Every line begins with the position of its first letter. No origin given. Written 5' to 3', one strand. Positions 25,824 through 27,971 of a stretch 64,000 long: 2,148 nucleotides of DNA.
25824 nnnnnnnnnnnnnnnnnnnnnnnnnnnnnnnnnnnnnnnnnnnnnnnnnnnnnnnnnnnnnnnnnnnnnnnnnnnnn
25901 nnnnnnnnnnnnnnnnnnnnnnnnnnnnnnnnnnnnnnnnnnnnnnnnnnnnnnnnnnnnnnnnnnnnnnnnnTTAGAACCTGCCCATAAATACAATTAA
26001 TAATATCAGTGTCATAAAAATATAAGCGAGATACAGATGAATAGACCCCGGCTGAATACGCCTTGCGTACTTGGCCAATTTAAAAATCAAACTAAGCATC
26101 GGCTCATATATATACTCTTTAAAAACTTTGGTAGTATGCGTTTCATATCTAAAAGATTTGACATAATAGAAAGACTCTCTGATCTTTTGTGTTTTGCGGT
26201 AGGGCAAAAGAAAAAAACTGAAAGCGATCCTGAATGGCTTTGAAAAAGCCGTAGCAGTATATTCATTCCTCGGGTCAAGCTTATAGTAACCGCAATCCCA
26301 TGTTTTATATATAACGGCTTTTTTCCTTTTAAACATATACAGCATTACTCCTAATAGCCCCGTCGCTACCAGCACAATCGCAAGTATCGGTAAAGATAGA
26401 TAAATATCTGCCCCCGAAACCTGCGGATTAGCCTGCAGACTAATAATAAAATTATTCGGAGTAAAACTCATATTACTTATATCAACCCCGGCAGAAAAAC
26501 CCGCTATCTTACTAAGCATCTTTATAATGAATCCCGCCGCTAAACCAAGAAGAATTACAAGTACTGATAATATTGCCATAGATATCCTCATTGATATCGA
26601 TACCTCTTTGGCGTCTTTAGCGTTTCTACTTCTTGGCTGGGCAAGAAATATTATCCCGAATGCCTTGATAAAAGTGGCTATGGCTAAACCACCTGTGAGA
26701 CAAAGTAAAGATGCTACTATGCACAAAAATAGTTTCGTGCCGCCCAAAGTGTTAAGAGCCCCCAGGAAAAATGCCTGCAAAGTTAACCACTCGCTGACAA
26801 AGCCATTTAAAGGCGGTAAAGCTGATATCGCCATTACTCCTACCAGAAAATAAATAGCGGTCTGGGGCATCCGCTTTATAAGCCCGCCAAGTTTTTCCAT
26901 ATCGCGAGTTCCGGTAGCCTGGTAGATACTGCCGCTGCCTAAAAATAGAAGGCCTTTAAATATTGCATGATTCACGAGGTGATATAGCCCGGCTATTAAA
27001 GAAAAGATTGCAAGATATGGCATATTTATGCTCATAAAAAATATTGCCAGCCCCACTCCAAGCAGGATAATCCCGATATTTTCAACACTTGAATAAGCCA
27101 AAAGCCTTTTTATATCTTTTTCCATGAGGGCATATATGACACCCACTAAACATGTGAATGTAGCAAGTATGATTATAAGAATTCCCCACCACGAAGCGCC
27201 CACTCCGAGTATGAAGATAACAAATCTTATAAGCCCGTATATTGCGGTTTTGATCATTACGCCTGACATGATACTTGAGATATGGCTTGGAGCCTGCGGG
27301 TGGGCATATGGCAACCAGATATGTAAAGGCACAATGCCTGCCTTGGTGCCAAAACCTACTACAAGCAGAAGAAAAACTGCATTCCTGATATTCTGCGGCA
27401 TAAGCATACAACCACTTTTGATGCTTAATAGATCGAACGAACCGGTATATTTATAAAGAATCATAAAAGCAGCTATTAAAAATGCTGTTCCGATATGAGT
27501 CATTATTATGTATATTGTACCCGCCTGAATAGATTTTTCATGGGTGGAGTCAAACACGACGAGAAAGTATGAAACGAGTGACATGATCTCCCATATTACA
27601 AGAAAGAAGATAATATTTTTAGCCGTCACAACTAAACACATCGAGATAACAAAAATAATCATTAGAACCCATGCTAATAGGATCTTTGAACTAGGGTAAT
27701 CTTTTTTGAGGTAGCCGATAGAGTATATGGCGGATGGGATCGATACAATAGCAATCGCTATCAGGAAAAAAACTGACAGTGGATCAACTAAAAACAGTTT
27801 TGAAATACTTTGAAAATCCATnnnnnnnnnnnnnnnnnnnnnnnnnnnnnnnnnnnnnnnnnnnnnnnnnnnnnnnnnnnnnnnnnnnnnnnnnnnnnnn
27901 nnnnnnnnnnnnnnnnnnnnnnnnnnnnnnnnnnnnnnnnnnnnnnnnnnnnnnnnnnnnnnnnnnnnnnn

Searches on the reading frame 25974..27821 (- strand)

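Call 29: search_protein_families(library=ncbifam, proteins=[window:25974-27821:-], max_evalue=1e-10)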
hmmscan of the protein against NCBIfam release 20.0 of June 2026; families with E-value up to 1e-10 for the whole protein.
window:25974-27821:- (615 aa): 72 families (the best 25 are shown)
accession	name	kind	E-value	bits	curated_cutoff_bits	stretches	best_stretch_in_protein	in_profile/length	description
NF005086.0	PRK06521.1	equivalog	2e-189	631.3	667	1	5-612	71-667/669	hydrogenase 4 subunit B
NF006418.0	PRK08667.1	equivalog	2.5e-156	521.9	794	2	6-436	69-493/644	hydrogenase membrane subunit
NF005958.0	PRK08042.1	equivalog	1.8e-91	307.8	727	1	10-538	71-564/608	formate hydrogenlyase subunit 3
NF006240.0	PRK08376.1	subfamily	1.7e-80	271.4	662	1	8-436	84-499/521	putative monovalent cation/H+ antiporter subunit D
NF006419.0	PRK08668.1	equivalog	1.3e-71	242.2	617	1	5-552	61-579/613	NADH dehydrogenase subunit M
NF005097.0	PRK06525.1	equivalog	1.6e-61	208.5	430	1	10-424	72-470/480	hydrogenase 4 subunit D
NF009310.0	PRK12668.1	equivalog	5.6e-61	207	564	1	8-437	62-442/584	Na(+)/H(+) antiporter subunit D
TIGR00940.1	2a6301s01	subfamily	5.7e-60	203.5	920.45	1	11-443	72-503/793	monovalent cation:proton antiporter subunit A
NF005044.0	PRK06458.1-4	equivalog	5.8e-60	203.6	610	1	6-431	66-481/531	hydrogenase 4 subunit F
NF009287.0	PRK12647.1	equivalog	3.4e-59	201.2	937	1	7-440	69-478/773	putative monovalent cation/H+ antiporter subunit A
NF005046.0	PRK06459.1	equivalog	8.1e-58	196.5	460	1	15-611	47-583/587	hydrogenase 4 subunit B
NF009288.0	PRK12648.1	equivalog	8.4e-58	196.2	1104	1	9-441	71-483/954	monovalent cation/H+ antiporter subunit A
NF009285.0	PRK12645.1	equivalog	1e-56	192.7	1028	1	10-464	74-524/804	Na+/H+ antiporter subunit A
TIGR01972.1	NDH_I_M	subfamily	5.8e-56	190.1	263.8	1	12-437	76-476/486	NADH-quinone oxidoreductase subunit M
NF005141.0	PRK06590.1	equivalog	8e-55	186.9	556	1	9-612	76-609/615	NADH-quinone oxidoreductase subunit L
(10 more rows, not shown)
